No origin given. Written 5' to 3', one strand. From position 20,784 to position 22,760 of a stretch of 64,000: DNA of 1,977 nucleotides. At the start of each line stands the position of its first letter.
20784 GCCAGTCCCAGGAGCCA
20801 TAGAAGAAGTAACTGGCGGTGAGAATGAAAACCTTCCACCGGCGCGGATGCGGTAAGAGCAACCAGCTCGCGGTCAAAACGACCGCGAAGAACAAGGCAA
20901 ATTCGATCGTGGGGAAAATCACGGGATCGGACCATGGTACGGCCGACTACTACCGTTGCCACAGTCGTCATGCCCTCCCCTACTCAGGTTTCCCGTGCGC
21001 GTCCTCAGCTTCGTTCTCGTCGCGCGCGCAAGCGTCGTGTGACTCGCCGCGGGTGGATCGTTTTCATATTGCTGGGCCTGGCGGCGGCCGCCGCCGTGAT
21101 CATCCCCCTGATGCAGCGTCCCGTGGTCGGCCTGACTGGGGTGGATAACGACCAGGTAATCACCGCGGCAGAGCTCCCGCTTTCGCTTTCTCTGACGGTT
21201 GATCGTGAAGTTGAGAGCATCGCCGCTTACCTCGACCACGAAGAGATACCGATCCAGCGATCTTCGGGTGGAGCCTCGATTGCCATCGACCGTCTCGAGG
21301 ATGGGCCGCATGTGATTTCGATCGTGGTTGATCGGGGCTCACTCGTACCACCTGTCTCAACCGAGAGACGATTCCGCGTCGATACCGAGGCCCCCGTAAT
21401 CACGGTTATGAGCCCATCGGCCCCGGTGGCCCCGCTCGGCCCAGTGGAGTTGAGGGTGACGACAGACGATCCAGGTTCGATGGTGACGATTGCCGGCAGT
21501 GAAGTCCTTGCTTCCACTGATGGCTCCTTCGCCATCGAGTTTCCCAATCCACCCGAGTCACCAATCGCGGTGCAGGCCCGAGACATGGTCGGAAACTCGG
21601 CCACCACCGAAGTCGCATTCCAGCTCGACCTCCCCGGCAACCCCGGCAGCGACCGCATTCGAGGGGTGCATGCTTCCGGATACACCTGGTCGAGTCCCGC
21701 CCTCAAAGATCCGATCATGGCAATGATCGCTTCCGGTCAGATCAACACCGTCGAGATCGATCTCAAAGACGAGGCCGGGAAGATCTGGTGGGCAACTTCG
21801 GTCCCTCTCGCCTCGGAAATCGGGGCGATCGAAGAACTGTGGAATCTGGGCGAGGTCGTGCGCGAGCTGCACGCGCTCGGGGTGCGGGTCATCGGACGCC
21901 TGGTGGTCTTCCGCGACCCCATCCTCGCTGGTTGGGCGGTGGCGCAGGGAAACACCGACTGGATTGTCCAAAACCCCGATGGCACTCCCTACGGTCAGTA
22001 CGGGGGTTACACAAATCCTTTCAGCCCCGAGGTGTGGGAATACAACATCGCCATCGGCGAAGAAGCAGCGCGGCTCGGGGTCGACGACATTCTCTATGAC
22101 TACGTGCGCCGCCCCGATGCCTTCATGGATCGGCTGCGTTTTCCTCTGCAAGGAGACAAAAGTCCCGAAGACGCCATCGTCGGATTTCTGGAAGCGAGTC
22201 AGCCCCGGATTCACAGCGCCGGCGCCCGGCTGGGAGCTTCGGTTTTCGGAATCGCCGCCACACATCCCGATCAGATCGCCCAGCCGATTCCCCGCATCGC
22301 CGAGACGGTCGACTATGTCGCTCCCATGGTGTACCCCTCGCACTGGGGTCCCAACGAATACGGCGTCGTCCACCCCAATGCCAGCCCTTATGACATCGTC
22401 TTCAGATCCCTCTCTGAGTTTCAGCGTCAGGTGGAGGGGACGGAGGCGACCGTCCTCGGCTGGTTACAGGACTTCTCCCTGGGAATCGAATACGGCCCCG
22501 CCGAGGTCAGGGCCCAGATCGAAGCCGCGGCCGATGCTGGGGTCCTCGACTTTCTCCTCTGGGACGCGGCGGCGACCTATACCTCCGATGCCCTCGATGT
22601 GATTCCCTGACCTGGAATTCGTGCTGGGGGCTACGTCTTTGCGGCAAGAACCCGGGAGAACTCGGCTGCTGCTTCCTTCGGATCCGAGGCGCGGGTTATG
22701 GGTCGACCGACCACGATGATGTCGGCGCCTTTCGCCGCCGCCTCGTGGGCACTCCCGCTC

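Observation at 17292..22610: An MFS transporter, SGNH hydrolase, MBOAT acyltransferase and divergent DUF4015 glycoside-hydrolase-like gene packed between mihF and pyrF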

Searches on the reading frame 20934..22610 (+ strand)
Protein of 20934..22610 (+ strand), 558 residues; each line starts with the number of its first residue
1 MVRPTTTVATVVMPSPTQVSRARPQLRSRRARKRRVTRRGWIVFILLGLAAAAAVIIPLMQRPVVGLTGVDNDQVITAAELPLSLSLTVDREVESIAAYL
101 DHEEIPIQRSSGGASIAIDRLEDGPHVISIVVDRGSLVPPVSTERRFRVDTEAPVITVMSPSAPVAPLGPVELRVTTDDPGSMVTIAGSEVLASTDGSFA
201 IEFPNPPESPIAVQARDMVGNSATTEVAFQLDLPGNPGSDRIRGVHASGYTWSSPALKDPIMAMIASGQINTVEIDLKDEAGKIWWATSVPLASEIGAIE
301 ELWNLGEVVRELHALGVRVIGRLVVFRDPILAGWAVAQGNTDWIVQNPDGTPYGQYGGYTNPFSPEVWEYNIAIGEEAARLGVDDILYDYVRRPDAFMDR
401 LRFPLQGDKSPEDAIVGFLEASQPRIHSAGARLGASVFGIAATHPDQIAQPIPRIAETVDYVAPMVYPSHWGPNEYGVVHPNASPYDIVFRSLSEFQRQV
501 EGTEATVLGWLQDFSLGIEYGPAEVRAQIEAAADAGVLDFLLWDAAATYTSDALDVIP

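Call 4: search_protein_families(library=pfam, proteins=[window:20934-22610:+], max_evalue=0.01)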
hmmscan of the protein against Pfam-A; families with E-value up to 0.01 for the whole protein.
window:20934-22610:+ (558 aa): 1 family
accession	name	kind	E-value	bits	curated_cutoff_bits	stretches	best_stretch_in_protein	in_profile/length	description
PF13200.12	DUF4015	-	5.5e-88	295.5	27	1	244-549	1-313/313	Putative glycosyl hydrolase domain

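Call 5: search_protein_families(library=ncbifam, proteins=[window:20934-22610:+], max_evalue=0.001)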
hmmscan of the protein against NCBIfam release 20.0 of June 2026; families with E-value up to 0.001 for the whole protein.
window:20934-22610:+ (558 aa): 0 families

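Call 6: search_solved_structures(query=window:20934-22610:+, max_evalue=1)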
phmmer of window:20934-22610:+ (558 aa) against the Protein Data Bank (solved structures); distinct sequences matched with E-value up to 1: 3.
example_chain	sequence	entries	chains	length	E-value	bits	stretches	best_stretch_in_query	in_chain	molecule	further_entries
4s1a_A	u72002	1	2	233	5e-29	104.7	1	248-472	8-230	Uncharacterized protein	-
1ef7_A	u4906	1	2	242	0.29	13.1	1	331-375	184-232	CATHEPSIN X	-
1deu_A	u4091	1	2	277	0.35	12.8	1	331-375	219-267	PROCATHEPSIN X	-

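Call 21: find_homologous_proteins(query=window:20934-22610:+, max_evalue=0.00001)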
Query window:20934-22610:+ (558 aa): 1618 proteins with E <= 0.00001 among 8000 candidates; the best 120 are listed.
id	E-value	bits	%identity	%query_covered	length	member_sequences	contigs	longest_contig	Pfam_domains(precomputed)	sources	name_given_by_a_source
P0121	0.0e+0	1094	90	97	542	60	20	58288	PF13200.13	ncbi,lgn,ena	-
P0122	0.0e+0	1062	90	92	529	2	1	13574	PF13200.13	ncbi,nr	ncbi:MAG TPA: putative glycoside hydrolase [Acidimicrobiia bacterium]|nr:putative glycoside hydrolas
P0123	0.0e+0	1040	88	92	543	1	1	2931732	PF13200.13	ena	-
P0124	3.5e-291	985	82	92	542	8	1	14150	PF13200.13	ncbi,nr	ncbi:MAG TPA: putative glycoside hydrolase [Acidimicrobiia bacterium]|nr:putative glycoside hydrolas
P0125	1.6e-285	966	82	92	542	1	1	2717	PF13200.13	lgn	-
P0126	1.4e-273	927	81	91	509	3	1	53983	PF13200.13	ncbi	ncbi:MAG: putative glycoside hydrolase [Acidimicrobiia bacterium]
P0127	6.6e-271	918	83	88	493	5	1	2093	PF13200.13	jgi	jgi:hypothetical protein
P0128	5.9e-268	908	80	89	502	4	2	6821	PF13200.13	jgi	jgi:hypothetical protein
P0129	6.3e-248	842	74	90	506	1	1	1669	PF13200.13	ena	-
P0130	1.0e-247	841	70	97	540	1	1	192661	PF13200.13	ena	-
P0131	8.8e-239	812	88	74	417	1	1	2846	PF13200.13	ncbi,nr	ncbi:MAG TPA: putative glycoside hydrolase, partial [Acidimicrobiia bacterium]|nr:putative glycoside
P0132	1.2e-238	812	69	92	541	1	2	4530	PF13200.13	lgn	-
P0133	1.2e-237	808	69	93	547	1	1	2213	PF13200.13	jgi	-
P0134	1.1e-235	802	85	73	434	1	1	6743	PF13200.13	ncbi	ncbi:MAG: putative glycoside hydrolase, partial [Acidimicrobiia bacterium]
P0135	8.7e-233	792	66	92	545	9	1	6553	PF13200.13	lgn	-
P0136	1.7e-230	785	68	92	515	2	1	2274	PF13200.13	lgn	-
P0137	4.8e-229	780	64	93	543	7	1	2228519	PF13200.13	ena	-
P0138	5.4e-223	760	65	94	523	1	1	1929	PF13200.13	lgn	-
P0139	1.4e-214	732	65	92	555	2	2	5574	PF13200.13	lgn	-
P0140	2.8e-212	725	62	99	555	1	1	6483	PF13200.13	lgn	-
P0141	6.8e-211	720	61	97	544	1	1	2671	PF13200.13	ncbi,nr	ncbi:MAG: hypothetical protein JJE47_03200 [Acidimicrobiia bacterium]|nr:hypothetical protein [Acidi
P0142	8.8e-209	713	62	91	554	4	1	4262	PF13200.13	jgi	jgi:hypothetical protein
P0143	2.2e-208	712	62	96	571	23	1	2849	PF13200.13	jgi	jgi:hypothetical protein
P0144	2.8e-207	708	62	92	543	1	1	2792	PF13200.13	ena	-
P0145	3.1e-207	708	62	92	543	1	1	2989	PF13200.13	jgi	jgi:hypothetical protein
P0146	4.1e-206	704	61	92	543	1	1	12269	PF13200.13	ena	-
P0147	5.4e-206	704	62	92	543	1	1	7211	PF13200.13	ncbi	-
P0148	1.3e-205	703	61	92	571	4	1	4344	PF13200.13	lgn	-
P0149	1.5e-205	702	62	92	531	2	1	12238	PF13200.13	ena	-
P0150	1.9e-205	702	61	92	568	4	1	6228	PF13200.13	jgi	jgi:hypothetical protein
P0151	3.2e-205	701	61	92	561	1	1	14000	PF13200.13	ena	-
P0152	1.4e-204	699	62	93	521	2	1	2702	PF13200.13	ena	-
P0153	1.7e-204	699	62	93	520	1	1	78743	PF13200.13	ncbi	ncbi:MAG: putative glycoside hydrolase [Actinomycetota bacterium]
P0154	1.4e-203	696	62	93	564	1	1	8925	PF13200.13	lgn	-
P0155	1.1e-202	693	60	96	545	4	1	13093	PF13200.13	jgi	-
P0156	2.5e-201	688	61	92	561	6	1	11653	PF13200.13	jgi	jgi:hypothetical protein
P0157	3.7e-200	684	63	91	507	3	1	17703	PF13200.13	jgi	jgi:hypothetical protein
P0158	2.8e-197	675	63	91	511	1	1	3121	PF13200.13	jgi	jgi:hypothetical protein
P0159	5.9e-196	671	60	94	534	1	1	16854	PF13200.13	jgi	jgi:hypothetical protein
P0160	1.0e-195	670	59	92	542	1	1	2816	PF13200.13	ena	-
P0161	1.3e-195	669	61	91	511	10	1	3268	PF13200.13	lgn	-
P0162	2.7e-195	668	61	92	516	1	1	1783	PF13200.13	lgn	-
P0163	2.8e-195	668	61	92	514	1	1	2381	PF13200.13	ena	-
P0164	2.1e-194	666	62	87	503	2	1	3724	PF13200.13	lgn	-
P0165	1.2e-192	660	62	88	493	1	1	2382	PF13200.13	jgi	jgi:hypothetical protein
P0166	1.8e-192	659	60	92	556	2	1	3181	PF13200.13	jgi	jgi:hypothetical protein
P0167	2.1e-191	656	59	92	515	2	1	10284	PF13200.13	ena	-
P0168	4.9e-191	654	62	87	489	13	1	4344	PF13200.13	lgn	-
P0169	9.4e-191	653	57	94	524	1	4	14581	PF13200.13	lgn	-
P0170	9.1e-190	650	57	93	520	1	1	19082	PF13200.13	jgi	jgi:hypothetical protein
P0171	6.4e-188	644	59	92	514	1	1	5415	PF13200.13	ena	-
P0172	3.8e-183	628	56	93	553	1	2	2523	PF13200.13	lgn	-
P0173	2.1e-179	616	56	93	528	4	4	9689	PF13200.13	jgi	jgi:hypothetical protein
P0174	7.1e-175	601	53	93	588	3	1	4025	PF13200.13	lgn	-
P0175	1.3e-174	600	53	97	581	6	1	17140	PF13200.13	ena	-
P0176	1.5e-172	593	54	97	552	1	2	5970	PF13200.13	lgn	-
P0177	3.4e-172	592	67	71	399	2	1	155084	PF13200.13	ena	-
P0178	7.4e-171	588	53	92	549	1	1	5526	PF14871.13,PF13200.13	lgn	-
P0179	2.1e-169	583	52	96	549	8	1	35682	PF13200.13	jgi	jgi:hypothetical protein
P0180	3.7e-169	582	53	95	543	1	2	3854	PF13200.13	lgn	-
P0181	5.0e-169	582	52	98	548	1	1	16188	PF14871.13,PF13200.13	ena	-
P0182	5.1e-169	582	52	95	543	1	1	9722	PF13200.13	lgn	-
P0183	2.8e-168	579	51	95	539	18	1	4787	PF13200.13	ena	-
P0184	7.4e-168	578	52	97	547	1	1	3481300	PF13200.13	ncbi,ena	-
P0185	1.2e-167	577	52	97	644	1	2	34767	PF13200.13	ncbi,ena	ncbi:MAG: putative glycoside hydrolase [Acidimicrobiia bacterium]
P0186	7.6e-167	575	53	93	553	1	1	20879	PF13200.13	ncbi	ncbi:MAG: putative glycoside hydrolase [Actinomycetota bacterium]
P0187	9.4e-167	574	52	97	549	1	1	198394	PF13200.13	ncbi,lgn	-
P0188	1.2e-166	574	52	96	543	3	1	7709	PF13200.13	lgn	-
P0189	2.6e-166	573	51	92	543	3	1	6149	PF06832.19,PF19077.7,PF13200.13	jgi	jgi:hypothetical protein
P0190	3.1e-166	573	51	92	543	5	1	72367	PF13200.13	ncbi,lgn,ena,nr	ncbi:MAG TPA: putative glycoside hydrolase [Acidimicrobiia bacterium]|nr:putative glycoside hydrolas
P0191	3.4e-166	572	72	64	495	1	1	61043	PF13200.13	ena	-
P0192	4.5e-166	572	52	94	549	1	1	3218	PF13200.13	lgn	-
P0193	5.0e-166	572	53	93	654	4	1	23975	PF13200.13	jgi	jgi:hypothetical protein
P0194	9.1e-166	571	52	96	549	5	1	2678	PF13200.13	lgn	-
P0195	1.3e-165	571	55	87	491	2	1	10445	PF13200.13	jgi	jgi:hypothetical protein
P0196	1.9e-165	570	53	94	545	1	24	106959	PF13200.13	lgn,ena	-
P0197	2.3e-165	570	52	94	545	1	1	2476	PF13200.13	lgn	-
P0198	2.5e-165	570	52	94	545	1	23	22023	PF13200.13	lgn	-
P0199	2.5e-165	570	51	98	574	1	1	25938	PF13200.13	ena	-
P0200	2.7e-165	569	52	94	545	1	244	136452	PF13200.13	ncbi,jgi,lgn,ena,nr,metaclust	ncbi:MAG: putative glycoside hydrolase [Actinomycetes bacterium]|jgi:hypothetical protein|nr:hypothe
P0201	3.1e-165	569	52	94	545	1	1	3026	PF13200.13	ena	-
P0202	3.2e-165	569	50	97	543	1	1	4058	PF13200.13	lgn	-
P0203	3.7e-165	569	52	94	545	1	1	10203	PF14871.13,PF13200.13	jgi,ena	-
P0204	1.2e-164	567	52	94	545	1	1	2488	PF13200.13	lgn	-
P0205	2.6e-164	566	52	93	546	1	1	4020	PF13200.13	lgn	-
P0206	4.2e-164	566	50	92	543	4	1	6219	PF06832.19,PF13200.13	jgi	jgi:hypothetical protein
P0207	6.8e-164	565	51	94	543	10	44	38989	PF13200.13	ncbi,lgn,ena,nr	ncbi:MAG TPA: putative glycoside hydrolase [Acidimicrobiia bacterium]|nr:putative glycoside hydrolas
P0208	7.4e-164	565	52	92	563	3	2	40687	PF13200.13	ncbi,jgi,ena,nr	ncbi:MAG: putative glycoside hydrolase [Acidimicrobiia bacterium]|nr:putative glycoside hydrolase [A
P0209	7.7e-164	565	50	92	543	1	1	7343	PF06832.19,PF19077.7,PF13200.13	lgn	-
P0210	9.8e-164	564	51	94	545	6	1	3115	PF13200.13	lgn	-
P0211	9.9e-164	564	51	97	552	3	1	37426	PF14871.13,PF13200.13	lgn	-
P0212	1.2e-163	564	52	92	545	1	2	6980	PF13200.13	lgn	-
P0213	2.4e-163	563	51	96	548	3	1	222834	PF13200.13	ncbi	-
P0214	2.6e-163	563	51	94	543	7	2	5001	PF13200.13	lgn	-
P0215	3.1e-163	563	50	99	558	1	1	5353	PF14871.13,PF13200.13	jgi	jgi:hypothetical protein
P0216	6.3e-163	562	52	97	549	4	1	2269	PF13200.13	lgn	-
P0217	6.5e-163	562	51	96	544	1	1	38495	PF06832.19,PF13200.13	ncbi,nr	ncbi:MAG TPA: putative glycoside hydrolase [Acidimicrobiia bacterium]|nr:putative glycoside hydrolas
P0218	1.3e-162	561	52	92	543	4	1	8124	PF13200.13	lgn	-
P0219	2.6e-162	560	52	97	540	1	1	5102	PF13200.13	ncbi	-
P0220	2.7e-162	560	51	98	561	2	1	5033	PF13200.13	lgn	-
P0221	1.2e-161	557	54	87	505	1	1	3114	PF13200.13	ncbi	ncbi:MAG: putative glycoside hydrolase, partial [Acidimicrobiia bacterium]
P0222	2.2e-161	557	52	94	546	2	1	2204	PF13200.13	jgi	jgi:hypothetical protein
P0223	8.1e-161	555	53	92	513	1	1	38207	PF13200.13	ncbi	ncbi:MAG: putative glycoside hydrolase [Acidimicrobiia bacterium]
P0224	2.5e-160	553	49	97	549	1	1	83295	PF13200.13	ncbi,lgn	ncbi:hypothetical protein BH23ACT5_BH23ACT5_00170 [soil metagenome]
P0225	2.8e-160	553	55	88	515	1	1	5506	PF13200.13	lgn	-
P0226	3.0e-160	553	52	93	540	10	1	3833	PF13200.13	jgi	jgi:hypothetical protein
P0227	6.2e-160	552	53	88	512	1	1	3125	PF14871.13,PF13200.13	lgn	-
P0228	6.8e-160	552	52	95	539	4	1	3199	PF13200.13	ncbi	-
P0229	7.2e-160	552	52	94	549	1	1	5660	PF13200.13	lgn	-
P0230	1.0e-159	551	50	97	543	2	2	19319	PF13200.13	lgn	-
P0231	1.2e-159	551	52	92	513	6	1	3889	PF19077.7,PF13200.13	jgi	jgi:hypothetical protein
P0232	1.9e-159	550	53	87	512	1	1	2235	PF13200.13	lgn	-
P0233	3.5e-159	549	52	93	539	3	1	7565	PF13200.13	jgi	jgi:hypothetical protein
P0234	5.1e-159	549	50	97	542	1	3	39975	PF19077.7,PF13200.13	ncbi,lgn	-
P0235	5.2e-159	549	55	80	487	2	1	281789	PF13200.13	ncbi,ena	-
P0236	6.8e-159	548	58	76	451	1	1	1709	PF13200.13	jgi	jgi:hypothetical protein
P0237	6.7e-158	545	51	92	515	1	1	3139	PF13200.13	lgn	-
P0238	9.9e-158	544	51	94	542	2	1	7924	PF13200.13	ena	-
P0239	9.3e-157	541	51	90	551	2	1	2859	PF13200.13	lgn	-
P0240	3.1e-156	540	71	61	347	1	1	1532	PF13200.13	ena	-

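Call 30: find_encoding_contigs(protein=P0200, flank=9000, max_places=2)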
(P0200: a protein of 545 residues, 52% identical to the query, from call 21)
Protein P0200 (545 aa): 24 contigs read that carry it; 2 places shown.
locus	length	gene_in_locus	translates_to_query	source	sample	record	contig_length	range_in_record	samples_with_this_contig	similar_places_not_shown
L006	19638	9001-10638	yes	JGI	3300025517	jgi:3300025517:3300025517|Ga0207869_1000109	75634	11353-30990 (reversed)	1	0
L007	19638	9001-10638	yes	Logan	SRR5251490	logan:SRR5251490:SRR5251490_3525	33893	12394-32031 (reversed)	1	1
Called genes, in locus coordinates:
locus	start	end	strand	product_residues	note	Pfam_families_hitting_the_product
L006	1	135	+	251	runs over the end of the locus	PF02104:SURF1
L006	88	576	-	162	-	PF04073:tRNA_edit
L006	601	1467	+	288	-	PF00294:PfkB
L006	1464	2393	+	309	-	PF01156:IU_nuc_hydro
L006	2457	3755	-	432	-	PF01053:Cys_Met_Meta_PP, PF00155:Aminotran_1_2, PF00266:Aminotran_5 (weak), PF01041:DegT_DnrJ_EryC1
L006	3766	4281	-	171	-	PF02566:OsmC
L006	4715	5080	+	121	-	-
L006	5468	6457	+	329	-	PF00589:Phage_integrase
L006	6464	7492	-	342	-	PF19040:SGNH (faint), PF04311:DUF459, PF13472:Lipase_GDSL_2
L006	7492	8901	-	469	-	PF03062:MBOAT, PF13813:MBOAT_2 (weak)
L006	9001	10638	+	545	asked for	PF13200:DUF4015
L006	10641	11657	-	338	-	PF01063:Aminotran_4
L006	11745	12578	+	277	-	PF00085:Thioredoxin, PF24575:TPR_Slam (faint), PF13098:Thioredoxin_2 (weak), PF13432:TPR_16, PF14559:TPR_19, PF14561:TPR_20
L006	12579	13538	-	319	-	PF00248:Aldo_ket_red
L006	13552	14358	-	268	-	PF13622:4HBT_3, PF20789:4HBT_3C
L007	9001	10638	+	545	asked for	PF13200:DUF4015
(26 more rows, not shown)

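Call 31: find_encoding_contigs(protein=P0224, flank=9000, max_places=1)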
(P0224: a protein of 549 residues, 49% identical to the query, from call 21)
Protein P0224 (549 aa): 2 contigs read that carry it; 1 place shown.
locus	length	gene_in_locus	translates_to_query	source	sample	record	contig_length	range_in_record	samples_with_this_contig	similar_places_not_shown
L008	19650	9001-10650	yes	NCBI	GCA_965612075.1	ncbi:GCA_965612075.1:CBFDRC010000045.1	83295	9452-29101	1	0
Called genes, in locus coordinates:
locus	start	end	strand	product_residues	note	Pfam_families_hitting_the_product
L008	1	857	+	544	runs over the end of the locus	PF00496:SBP_bac_5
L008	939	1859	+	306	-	PF19300:BPD_transp_1_N, PF00528:BPD_transp_1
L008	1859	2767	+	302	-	PF12911:OppC_N, PF00528:BPD_transp_1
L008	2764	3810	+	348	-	PF00005:ABC_tran, PF02463:SMC_N (faint), PF13304:AAA_21, PF08352:oligo_HPY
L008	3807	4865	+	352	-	PF00005:ABC_tran, PF08352:oligo_HPY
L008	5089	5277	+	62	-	-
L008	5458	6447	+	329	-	PF00589:Phage_integrase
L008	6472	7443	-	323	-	PF00657:Lipase_GDSL (weak), PF13472:Lipase_GDSL_2, PF04311:DUF459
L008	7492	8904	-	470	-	PF03062:MBOAT, PF13813:MBOAT_2 (weak)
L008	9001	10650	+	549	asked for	PF13200:DUF4015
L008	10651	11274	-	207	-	PF13532:2OG-FeII_Oxy_2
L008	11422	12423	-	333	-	PF01063:Aminotran_4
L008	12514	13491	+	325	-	PF09752:ABHD18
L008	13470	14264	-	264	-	PF13622:4HBT_3, PF20789:4HBT_3C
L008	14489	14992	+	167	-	PF00210:Ferritin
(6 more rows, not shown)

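Call 32: find_encoding_contigs(protein=P0235, flank=9000, max_places=1)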
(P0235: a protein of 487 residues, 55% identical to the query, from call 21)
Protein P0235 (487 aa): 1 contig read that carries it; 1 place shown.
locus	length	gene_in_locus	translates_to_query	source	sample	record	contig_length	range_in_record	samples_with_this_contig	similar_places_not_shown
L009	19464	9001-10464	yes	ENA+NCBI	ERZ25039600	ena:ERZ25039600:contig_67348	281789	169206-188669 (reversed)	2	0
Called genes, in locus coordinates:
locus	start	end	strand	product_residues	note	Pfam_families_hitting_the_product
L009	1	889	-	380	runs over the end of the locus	PF08668:HDOD, PF01966:HD (weak)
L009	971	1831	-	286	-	PF00291:PALP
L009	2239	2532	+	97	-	-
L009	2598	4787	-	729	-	PF00378:ECH_1, PF16113:ECH_2, PF02737:3HCDH_N, PF00725:3HCDH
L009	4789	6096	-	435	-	PF00108:Thiolase_N, PF02803:Thiolase_C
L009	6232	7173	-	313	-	PF04311:DUF459, PF13472:Lipase_GDSL_2 (weak)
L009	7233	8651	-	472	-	PF03062:MBOAT, PF13813:MBOAT_2 (weak)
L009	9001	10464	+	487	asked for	PF13200:DUF4015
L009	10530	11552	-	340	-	PF10005:Zn_ribbon_DZR_6, PF15887:Peptidase_Mx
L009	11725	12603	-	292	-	PF08379:Bact_transglu_N, PF01841:Transglut_core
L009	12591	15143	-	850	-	PF04174:CP_ATPgrasp_1, PF14403:CP_ATPgrasp_2, PF04168:Alpha-E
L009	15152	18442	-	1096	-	PF08379:Bact_transglu_N, PF01841:Transglut_core, PF09899:DUF2126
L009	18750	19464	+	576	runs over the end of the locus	PF01590:GAF (weak), PF13185:GAF_2 (weak), PF00512:HisKA, PF02518:HATPase_c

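Call 33: predict_structure(alignment_id=A1)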
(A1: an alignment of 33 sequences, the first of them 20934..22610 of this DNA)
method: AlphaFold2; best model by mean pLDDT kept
length: 558 residues; sequences in the alignment: 33
mean_pLDDT: 85.1   pTM: 0.75
mean pLDDT of the five models: 85.1, 85.1, 84.6, 84.1, 83.6
residues with pLDDT >= 90: 338; 70-90: 142; 50-70: 39; < 50: 39
segments of 3 or more residues with pLDDT < 50: 1-37
pLDDT, mean of each block of 10 residues (from residue 1): 33 34 31 48 82 77 87 92 93 92 95 92 96 84 95 96 90 96 96 96 90 95 93 90 91 90 93 94 95 97 93 94 93 95 89 75 95 97 93 57 88 91 94 83 63 94 85 73 83 91 95 74 90 95 72 79
secondary structure, 60 per line:
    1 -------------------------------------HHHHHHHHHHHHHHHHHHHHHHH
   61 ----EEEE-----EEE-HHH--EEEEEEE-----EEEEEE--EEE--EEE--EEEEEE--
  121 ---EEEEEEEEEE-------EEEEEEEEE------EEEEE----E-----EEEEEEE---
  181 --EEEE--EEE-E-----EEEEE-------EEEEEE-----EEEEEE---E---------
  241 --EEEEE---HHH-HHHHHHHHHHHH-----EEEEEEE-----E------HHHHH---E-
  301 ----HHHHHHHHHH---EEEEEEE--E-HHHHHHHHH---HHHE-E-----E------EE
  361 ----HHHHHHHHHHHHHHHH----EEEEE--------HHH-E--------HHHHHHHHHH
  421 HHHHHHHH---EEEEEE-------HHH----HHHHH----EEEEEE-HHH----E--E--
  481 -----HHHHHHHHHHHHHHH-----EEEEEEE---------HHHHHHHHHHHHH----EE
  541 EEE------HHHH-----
elements in order: H38-60 E65-68 E74-76 E83-89 E95-100 E103-105 E108-110 E113-118 E124-133 E141-149 E156-160 E171-177 E183-186 E189-191 E199-203 E211-216 E222-227 E243-247 H255-266 E272-278 H291-295 H305-314 E318-324 H329-337 H365-380 E385-389 H411-428 E432-437 H452-456 E461-466 H486-500 E506-512 H522-534 E539-543 H550-553
